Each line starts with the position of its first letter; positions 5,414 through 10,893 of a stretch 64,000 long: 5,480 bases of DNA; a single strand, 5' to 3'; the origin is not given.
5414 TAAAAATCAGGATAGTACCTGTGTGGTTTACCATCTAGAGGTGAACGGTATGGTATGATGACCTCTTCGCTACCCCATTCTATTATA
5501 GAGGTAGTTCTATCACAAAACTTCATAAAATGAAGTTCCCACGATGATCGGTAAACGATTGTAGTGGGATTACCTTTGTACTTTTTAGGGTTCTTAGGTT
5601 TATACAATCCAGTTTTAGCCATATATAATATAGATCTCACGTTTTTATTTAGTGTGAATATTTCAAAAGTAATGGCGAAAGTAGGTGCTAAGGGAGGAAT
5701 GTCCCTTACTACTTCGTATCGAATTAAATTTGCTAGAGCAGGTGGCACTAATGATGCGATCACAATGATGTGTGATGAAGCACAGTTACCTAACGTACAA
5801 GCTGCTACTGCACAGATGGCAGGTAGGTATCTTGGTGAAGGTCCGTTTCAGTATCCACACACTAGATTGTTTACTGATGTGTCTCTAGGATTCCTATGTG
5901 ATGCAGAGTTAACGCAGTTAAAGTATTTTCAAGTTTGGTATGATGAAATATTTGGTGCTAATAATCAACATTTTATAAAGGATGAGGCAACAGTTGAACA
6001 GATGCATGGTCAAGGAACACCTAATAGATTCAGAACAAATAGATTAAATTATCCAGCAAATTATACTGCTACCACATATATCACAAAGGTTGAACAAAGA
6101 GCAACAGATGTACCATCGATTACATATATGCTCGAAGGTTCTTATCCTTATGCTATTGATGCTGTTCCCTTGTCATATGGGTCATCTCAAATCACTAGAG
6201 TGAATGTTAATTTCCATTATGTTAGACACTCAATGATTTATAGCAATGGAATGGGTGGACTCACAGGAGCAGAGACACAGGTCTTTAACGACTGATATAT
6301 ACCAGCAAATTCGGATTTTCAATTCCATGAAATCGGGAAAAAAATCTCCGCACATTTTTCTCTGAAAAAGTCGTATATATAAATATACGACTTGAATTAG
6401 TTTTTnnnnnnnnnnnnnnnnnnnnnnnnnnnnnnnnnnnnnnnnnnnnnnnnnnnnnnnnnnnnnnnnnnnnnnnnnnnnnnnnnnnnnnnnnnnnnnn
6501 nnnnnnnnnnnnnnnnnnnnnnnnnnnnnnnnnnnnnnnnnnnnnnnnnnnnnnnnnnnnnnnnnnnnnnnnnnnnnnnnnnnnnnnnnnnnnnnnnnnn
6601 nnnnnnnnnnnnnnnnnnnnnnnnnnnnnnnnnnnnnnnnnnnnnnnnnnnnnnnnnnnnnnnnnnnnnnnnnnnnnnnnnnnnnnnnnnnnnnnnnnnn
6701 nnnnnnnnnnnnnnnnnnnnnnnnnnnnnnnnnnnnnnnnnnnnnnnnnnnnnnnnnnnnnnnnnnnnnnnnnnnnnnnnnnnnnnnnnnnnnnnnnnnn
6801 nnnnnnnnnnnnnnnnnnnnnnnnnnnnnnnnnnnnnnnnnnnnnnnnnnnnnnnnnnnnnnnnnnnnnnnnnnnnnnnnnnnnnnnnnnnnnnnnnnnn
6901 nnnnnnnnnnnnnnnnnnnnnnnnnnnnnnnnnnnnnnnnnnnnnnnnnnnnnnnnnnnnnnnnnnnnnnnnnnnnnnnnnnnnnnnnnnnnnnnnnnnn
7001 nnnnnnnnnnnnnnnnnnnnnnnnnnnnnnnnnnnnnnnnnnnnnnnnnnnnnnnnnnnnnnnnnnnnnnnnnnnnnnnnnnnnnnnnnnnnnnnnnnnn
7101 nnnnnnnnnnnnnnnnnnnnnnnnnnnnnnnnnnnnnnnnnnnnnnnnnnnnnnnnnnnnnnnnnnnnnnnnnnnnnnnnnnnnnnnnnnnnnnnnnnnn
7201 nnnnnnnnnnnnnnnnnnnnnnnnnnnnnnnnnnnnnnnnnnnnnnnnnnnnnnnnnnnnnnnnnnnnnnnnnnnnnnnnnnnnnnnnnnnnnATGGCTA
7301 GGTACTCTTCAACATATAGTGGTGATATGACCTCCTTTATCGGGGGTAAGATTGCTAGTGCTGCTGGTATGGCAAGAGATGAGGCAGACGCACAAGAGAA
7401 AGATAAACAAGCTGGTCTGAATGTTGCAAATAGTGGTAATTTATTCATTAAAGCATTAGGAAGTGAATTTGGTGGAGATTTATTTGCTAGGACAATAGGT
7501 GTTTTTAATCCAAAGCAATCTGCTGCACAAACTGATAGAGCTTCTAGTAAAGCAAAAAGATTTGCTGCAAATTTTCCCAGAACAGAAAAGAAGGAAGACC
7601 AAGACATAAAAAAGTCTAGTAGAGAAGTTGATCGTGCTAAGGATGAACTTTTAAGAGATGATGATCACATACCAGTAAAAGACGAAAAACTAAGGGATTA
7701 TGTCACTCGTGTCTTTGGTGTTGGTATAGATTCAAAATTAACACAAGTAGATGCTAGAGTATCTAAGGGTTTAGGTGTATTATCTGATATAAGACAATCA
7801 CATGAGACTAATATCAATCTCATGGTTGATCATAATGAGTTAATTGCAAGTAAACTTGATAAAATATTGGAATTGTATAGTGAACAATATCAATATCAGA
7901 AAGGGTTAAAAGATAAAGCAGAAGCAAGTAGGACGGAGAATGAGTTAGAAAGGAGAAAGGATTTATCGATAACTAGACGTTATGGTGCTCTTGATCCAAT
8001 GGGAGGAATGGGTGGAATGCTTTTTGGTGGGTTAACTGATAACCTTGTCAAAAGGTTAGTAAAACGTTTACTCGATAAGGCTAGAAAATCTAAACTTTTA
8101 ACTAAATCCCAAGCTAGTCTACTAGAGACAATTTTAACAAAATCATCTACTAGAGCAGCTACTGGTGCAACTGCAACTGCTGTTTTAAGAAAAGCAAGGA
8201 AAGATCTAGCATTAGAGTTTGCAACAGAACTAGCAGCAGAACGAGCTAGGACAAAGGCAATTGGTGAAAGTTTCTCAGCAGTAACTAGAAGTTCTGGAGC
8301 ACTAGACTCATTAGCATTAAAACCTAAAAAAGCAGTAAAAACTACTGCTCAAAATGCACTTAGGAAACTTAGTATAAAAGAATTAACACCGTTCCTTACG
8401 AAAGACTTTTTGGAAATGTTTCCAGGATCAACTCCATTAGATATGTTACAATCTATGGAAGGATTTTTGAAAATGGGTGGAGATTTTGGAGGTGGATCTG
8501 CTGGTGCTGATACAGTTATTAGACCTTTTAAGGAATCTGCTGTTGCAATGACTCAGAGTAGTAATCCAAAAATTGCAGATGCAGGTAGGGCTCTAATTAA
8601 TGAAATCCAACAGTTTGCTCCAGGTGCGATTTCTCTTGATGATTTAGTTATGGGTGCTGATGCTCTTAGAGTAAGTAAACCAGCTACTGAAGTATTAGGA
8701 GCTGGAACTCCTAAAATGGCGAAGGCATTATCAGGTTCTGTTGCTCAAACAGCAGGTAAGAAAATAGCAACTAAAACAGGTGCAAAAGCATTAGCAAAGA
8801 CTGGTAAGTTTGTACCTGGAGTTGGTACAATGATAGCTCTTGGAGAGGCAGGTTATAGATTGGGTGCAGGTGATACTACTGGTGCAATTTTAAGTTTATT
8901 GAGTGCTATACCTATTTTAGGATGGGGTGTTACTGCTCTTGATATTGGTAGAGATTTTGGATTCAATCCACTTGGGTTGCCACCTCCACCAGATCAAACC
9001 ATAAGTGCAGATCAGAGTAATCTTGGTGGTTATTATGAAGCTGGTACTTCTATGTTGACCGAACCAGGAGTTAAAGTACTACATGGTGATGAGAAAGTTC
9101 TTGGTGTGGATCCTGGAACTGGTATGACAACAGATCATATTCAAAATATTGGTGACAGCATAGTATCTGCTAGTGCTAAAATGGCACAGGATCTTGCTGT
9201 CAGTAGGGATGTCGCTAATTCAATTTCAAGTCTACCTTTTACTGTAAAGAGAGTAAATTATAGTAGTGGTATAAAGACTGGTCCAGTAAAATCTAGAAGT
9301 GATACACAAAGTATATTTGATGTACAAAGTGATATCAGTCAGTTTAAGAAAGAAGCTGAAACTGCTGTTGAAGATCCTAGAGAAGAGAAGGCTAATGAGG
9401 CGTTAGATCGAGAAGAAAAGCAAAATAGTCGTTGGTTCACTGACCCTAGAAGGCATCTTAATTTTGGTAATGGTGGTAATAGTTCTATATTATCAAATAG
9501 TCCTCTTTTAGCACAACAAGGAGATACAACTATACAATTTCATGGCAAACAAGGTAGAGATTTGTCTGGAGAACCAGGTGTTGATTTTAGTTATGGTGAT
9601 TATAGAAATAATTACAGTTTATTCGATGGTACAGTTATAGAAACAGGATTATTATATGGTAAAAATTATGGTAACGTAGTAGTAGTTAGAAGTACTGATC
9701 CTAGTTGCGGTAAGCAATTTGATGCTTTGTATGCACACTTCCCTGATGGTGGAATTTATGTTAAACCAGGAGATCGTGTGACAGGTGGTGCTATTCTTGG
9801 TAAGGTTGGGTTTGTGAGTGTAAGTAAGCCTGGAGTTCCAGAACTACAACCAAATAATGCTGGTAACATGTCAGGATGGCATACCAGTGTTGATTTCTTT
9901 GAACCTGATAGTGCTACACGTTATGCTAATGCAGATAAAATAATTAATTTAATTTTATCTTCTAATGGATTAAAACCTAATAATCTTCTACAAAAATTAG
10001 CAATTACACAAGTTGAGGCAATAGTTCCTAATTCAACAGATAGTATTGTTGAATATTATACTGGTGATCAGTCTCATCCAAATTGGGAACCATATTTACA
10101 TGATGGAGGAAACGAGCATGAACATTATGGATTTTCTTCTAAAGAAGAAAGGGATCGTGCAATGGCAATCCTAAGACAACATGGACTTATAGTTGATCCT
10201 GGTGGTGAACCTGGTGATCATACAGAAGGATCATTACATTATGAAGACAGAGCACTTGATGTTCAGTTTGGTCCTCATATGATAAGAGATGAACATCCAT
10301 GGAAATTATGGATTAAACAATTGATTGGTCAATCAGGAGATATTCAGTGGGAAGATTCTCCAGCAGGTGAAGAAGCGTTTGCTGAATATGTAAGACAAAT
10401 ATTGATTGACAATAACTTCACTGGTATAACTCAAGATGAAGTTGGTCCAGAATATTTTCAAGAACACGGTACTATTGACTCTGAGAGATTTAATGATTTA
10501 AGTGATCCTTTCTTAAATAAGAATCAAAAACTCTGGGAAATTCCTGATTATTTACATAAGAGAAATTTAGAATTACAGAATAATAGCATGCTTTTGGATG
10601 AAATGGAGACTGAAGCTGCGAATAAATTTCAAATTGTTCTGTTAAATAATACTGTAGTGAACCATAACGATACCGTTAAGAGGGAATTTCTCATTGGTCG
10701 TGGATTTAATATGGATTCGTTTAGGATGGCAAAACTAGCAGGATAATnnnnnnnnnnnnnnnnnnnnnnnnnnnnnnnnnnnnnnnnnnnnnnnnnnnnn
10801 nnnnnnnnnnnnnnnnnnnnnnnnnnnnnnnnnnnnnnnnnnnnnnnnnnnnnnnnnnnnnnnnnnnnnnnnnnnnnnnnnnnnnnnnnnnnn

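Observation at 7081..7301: gp26 to gp51-like fusion by a -1 frameshift, a lambda G/GT-type chaperone switch in a T4-like phage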

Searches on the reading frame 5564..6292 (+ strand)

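Call 3: search_protein_families(library=pfam, proteins=[window:5564-6292:+], max_evalue=0.01)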
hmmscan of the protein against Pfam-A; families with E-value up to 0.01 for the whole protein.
window:5564-6292:+ (243 aa): 1 family
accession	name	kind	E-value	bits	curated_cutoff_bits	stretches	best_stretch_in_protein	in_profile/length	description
PF23849.1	Phage_TTP_2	-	1.6e-49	168.8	27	1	62-226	20-172/177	Phage tail tube protein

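Call 4: search_protein_families(library=phrogs, proteins=[window:5564-6292:+], max_evalue=0.01)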
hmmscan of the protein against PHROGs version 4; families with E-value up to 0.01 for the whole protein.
window:5564-6292:+ (243 aa): 2 families
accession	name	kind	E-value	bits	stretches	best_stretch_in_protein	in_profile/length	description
phrog_45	-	tail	3.8e-32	112.8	1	32-236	77-266/350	tail tube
phrog_3629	-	tail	0.00015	22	0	47-130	54-137/313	tail tube protein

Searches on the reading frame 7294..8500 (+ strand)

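Call 84: search_protein_families(library=phrogs, proteins=[window:7294-8500:+], max_evalue=0.1)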
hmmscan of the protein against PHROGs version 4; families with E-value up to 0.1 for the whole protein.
window:7294-8500:+ (402 aa): 3 families
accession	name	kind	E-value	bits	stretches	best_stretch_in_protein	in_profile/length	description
phrog_5453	-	unknown function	3.4e-21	76.9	1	4-230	44-259/863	-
phrog_12490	-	lysis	2.2e-06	27.4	1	9-94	18-107/870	endolysin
phrog_11440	-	unknown function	0.0014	17.6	1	145-308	249-408/1036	-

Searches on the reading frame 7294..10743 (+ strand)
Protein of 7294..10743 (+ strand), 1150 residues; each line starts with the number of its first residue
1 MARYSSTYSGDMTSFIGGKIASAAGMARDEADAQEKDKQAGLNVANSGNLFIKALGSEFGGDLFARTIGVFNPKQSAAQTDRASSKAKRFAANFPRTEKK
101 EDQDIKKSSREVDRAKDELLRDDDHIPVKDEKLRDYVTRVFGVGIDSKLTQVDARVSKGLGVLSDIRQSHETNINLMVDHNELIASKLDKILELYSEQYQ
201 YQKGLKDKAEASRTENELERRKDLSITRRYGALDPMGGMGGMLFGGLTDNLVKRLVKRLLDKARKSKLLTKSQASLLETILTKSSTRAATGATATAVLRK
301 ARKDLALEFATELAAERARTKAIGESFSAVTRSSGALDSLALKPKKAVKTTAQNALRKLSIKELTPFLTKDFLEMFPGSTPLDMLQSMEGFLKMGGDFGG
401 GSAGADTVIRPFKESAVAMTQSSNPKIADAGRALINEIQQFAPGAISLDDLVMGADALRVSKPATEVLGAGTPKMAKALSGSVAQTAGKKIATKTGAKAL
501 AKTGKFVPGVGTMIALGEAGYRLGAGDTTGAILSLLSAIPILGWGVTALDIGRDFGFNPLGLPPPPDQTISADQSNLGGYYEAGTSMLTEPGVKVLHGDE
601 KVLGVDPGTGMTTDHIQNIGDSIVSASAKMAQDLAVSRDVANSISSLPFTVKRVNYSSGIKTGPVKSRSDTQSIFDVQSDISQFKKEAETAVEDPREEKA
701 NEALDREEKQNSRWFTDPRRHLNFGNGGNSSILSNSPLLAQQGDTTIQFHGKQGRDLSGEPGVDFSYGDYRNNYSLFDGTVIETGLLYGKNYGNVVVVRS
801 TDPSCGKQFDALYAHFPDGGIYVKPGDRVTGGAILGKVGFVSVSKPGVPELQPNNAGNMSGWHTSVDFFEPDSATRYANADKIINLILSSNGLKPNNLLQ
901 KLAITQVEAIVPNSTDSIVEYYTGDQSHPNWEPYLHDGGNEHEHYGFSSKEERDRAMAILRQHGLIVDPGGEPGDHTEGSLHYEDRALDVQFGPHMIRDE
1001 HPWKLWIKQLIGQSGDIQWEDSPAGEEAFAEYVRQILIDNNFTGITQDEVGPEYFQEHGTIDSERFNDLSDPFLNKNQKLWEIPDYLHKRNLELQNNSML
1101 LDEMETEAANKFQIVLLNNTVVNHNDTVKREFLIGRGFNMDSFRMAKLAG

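Call 3: search_protein_families(library=pfam, proteins=[window:7294-10743:+], max_evalue=0.01)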
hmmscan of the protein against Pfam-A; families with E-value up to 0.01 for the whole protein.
window:7294-10743:+ (1150 aa): 2 families
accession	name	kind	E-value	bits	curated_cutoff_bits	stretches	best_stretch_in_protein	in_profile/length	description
PF01551.29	Peptidase_M23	-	1.7e-07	31.7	28.7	1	761-839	4-73/96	Peptidase family M23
PF16488.10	ArgoL2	-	0.0089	16.7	33.3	0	135-156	19-39/47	Argonaute linker 2 domain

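Call 4: search_protein_families(library=phrogs, proteins=[window:7294-10743:+], max_evalue=0.01)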
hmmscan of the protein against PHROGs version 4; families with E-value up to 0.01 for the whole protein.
window:7294-10743:+ (1150 aa): 5 families
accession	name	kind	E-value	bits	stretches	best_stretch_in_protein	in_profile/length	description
phrog_5453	-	unknown function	2.4e-20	74.1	1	4-228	44-257/863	-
phrog_12490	-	lysis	9.9e-06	25.3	1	9-94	18-107/870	endolysin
phrog_23178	-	other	0.00093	19.1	1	477-555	288-368/626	peptidase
phrog_7767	-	other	0.0027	18.4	1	746-842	7-95/194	metallo-endopeptidase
phrog_11440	-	unknown function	0.0051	15.8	0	145-307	249-407/1036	-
